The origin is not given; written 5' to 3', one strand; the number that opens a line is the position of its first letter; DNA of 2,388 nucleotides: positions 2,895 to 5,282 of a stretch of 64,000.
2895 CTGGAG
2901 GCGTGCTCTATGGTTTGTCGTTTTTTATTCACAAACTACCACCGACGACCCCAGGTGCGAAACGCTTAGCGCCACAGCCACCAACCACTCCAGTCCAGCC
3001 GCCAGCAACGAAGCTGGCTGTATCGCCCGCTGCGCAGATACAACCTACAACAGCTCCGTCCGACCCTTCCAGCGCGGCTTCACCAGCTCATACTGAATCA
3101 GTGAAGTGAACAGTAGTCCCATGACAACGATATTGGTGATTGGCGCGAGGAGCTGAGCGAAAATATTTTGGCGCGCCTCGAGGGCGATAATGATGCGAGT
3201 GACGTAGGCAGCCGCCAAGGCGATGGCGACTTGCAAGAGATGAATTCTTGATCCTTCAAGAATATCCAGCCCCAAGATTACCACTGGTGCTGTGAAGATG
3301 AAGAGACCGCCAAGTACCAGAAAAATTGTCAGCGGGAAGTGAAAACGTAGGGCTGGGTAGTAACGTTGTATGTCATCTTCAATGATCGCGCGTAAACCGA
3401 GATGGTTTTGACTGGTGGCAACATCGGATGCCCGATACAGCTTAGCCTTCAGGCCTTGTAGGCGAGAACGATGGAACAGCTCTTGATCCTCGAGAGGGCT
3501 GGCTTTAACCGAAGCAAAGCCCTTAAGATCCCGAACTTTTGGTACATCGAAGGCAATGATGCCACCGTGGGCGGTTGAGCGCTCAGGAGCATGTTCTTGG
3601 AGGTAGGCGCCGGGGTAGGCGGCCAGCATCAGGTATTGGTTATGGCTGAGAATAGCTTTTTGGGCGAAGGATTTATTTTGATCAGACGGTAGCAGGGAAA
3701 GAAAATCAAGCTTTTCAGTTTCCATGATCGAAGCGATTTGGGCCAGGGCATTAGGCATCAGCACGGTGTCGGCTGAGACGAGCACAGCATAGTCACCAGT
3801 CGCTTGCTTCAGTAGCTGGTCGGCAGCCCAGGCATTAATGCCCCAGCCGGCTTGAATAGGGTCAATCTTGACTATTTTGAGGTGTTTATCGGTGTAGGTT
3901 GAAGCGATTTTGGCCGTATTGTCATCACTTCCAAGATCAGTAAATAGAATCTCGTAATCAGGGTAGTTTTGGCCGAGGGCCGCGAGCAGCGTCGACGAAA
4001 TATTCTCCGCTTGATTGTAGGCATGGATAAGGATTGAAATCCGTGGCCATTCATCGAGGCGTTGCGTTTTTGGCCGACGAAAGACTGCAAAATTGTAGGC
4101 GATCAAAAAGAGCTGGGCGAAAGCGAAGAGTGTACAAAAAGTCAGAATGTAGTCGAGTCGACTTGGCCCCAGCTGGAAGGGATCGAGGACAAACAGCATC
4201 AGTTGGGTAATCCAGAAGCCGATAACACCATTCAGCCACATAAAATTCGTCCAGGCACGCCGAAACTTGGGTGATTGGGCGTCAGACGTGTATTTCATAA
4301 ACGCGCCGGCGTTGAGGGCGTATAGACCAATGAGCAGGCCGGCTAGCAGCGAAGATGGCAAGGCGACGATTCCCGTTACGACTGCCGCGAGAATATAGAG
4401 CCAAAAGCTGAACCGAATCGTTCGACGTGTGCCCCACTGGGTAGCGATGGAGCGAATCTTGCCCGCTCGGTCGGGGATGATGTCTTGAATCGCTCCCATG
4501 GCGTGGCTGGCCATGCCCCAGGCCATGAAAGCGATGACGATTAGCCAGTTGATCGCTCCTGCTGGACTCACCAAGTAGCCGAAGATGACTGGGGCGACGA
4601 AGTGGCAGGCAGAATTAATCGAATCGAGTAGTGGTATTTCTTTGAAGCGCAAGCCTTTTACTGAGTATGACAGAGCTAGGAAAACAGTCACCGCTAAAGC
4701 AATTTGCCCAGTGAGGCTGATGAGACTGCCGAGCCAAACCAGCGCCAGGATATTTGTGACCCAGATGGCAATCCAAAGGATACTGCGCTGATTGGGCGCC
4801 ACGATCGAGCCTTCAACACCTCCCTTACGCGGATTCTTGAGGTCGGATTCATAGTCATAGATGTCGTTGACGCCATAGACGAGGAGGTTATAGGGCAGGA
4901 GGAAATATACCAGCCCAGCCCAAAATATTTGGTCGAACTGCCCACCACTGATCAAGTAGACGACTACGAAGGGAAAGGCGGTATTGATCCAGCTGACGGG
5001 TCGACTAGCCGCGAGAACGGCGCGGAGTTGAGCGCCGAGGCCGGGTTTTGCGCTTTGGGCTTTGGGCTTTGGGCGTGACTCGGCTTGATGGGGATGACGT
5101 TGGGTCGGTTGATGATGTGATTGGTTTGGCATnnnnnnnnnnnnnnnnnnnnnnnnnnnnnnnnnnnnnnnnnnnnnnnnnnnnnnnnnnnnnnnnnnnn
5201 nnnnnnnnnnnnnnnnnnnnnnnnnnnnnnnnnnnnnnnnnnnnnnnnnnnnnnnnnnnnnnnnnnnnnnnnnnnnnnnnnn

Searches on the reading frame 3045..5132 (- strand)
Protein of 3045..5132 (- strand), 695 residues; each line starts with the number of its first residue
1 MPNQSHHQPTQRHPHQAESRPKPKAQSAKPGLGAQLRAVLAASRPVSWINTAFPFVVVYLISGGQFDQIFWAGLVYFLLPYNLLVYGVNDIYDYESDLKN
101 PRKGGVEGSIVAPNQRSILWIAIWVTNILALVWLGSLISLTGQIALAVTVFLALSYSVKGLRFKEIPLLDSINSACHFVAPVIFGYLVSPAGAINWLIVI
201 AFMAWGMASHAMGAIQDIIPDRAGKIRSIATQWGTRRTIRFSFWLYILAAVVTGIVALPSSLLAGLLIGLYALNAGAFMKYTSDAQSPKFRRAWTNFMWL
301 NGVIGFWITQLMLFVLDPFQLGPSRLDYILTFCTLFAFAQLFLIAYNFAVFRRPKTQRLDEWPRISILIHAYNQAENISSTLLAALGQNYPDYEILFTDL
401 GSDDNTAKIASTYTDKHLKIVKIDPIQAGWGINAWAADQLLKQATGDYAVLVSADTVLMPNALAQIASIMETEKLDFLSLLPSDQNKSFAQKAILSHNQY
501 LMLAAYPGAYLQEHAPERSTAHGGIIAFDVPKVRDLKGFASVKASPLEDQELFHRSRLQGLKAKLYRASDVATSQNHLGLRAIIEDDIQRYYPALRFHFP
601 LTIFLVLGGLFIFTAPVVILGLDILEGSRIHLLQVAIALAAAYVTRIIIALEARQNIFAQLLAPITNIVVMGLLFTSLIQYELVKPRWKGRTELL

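Call 73: search_protein_families(library=pfam, proteins=[window:3045-5132:-], max_evalue=0.00001)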
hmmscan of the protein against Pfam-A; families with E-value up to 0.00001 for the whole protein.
window:3045-5132:- (695 aa): 3 families
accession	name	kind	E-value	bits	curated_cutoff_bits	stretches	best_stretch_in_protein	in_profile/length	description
PF01040.23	UbiA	-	2.3e-19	70.1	34.2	1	53-299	3-248/250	UbiA prenyltransferase family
PF00535.33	Glycos_transf_2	-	1e-15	58.5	23.3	1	366-477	1-110/168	Glycosyl transferase family 2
PF13641.12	Glyco_tranf_2_3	-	6.6e-10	39.8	27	1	363-565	1-203/230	Glycosyltransferase like family 2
